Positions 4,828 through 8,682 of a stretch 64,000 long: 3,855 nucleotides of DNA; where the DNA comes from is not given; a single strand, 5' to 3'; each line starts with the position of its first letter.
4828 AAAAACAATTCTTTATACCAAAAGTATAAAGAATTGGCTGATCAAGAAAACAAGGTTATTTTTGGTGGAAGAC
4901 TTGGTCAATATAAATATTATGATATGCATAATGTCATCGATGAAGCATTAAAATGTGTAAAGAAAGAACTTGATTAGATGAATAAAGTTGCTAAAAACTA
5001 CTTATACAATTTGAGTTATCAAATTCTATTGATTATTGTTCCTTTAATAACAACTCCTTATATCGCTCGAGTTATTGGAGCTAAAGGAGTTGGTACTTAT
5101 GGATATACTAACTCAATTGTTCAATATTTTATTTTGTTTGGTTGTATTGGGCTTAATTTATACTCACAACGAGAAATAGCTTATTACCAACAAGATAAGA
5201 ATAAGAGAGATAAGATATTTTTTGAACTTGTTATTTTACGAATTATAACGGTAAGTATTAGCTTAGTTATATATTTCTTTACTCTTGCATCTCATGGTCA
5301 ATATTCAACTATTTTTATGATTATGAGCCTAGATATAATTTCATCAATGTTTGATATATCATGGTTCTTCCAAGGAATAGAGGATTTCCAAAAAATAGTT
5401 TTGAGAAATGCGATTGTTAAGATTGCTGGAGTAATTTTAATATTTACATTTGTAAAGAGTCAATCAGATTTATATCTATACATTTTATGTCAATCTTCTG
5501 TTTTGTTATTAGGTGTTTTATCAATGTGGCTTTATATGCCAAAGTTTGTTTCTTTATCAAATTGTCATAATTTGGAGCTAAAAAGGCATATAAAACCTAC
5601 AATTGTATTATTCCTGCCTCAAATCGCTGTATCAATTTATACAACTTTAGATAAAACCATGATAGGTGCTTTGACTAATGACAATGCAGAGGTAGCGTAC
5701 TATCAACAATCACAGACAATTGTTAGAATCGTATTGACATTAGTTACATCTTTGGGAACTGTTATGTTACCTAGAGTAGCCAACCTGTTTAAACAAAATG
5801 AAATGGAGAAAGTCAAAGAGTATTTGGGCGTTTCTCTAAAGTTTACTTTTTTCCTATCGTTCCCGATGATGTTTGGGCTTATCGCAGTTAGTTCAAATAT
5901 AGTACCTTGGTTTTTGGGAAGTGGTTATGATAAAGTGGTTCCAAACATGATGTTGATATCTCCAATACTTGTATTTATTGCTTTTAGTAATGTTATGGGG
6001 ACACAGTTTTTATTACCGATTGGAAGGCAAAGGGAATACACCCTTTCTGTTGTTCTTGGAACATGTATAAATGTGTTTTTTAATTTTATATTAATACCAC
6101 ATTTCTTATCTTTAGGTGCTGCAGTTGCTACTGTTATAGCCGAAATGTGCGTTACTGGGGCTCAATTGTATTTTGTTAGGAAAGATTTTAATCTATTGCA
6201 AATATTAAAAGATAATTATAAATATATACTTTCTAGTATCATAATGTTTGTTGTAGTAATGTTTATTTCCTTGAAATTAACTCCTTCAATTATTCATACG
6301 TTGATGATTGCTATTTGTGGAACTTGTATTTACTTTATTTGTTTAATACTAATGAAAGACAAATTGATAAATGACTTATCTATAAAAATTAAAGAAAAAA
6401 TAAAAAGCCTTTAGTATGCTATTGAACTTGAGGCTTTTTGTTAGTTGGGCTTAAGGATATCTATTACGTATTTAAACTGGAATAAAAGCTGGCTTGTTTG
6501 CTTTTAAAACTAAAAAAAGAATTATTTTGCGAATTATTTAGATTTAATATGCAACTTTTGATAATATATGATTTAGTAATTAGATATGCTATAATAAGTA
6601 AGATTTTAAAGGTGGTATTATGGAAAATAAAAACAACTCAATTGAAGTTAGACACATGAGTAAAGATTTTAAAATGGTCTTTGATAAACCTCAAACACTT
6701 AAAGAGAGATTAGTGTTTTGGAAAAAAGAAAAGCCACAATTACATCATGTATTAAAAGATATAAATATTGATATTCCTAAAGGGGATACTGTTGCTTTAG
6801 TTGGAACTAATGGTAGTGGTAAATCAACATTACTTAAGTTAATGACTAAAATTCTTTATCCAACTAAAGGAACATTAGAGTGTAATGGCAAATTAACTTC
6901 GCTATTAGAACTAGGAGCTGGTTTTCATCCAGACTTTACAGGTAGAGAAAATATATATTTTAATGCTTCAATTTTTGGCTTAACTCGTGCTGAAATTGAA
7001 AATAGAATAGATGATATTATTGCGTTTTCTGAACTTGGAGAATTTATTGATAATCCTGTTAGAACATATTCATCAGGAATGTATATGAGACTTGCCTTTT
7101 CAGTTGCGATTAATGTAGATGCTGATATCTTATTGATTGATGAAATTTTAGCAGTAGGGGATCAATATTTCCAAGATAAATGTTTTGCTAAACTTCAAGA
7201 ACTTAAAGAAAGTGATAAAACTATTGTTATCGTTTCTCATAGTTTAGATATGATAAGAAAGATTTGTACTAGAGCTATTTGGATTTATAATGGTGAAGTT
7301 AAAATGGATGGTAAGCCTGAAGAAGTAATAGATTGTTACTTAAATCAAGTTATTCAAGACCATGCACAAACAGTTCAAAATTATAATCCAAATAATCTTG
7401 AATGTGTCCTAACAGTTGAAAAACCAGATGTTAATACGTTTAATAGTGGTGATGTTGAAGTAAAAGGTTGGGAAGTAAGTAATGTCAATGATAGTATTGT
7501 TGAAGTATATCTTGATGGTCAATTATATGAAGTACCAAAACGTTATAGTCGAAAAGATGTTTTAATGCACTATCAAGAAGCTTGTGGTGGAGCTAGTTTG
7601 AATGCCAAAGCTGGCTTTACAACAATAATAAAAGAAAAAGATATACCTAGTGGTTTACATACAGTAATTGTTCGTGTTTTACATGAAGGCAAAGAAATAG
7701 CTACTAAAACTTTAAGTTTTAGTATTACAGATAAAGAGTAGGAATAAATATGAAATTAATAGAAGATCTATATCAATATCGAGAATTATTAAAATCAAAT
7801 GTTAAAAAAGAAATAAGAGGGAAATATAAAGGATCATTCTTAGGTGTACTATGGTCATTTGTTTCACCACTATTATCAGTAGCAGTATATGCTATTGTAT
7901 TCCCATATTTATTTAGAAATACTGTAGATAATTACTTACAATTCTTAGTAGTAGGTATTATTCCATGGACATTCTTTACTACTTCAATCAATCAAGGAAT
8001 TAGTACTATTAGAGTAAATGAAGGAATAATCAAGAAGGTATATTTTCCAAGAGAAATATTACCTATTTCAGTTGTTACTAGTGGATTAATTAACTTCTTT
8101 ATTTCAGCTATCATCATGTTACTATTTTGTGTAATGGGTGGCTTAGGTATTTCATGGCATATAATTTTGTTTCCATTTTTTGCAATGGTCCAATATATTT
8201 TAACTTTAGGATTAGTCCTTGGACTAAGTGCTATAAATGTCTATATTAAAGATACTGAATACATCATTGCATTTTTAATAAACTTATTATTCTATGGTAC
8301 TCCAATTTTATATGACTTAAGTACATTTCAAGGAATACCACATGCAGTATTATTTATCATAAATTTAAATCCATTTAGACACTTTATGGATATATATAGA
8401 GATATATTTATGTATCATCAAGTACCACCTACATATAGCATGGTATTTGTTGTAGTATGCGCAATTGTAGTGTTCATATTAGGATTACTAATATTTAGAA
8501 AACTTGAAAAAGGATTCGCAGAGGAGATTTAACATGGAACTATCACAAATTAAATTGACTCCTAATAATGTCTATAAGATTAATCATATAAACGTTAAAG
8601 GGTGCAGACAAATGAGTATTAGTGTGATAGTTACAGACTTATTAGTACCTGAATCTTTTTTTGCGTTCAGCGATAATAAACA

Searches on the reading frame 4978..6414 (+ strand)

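Call 58: search_protein_families(library=pfam, max_evalue=0.00001, proteins=[window:4978-6414:+])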
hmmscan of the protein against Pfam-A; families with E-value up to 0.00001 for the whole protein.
window:4978-6414:+ (478 aa): 4 families
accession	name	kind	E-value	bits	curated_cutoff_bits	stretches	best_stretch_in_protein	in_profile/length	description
PF01943.22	Polysacc_synt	-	1.2e-29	104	28.2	1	4-270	1-273/274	Polysaccharide biosynthesis protein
PF13440.11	Polysacc_synt_3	-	8.7e-11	42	23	1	30-322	3-293/293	Polysaccharide biosynthesis protein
PF03023.19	MurJ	-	1.6e-09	37.3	27.4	1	173-439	160-436/451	Lipid II flippase MurJ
PF01554.23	MatE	-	4.2e-08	33.5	24.9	1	213-371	4-161/161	MatE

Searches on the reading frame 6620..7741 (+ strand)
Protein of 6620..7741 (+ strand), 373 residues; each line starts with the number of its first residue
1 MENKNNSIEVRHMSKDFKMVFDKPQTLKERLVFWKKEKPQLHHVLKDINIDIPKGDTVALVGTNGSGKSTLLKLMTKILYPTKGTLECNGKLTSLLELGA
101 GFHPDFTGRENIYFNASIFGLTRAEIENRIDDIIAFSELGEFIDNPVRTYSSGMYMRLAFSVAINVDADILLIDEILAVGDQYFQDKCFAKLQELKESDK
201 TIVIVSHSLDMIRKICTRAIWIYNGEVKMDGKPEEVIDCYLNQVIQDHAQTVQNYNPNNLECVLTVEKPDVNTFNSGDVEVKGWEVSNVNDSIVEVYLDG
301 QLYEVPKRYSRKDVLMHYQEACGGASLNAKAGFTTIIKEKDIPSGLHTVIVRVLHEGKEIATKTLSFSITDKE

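Call 18: search_protein_families(library=pfam, proteins=[window:6620-7741:+], max_evalue=0.00001)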
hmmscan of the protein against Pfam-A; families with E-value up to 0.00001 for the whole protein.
window:6620-7741:+ (373 aa): 2 families
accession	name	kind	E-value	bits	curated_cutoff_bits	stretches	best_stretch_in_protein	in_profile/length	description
PF00005.33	ABC_tran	-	7.9e-21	75.5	25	1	45-176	1-135/137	ABC transporter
PF13555.12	AAA_29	-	2.7e-06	27.5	27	1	49-89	16-55/61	P-loop containing region of AAA domain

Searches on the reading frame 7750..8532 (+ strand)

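Call 18: search_protein_families(library=pfam, proteins=[window:7750-8532:+], max_evalue=0.00001)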
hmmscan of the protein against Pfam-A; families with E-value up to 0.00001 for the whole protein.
window:7750-8532:+ (260 aa): 1 family
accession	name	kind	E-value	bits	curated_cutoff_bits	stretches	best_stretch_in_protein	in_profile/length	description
PF01061.29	ABC2_membrane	-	2.6e-16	60.3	26.9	1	13-220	2-210/211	ABC-2 type transporter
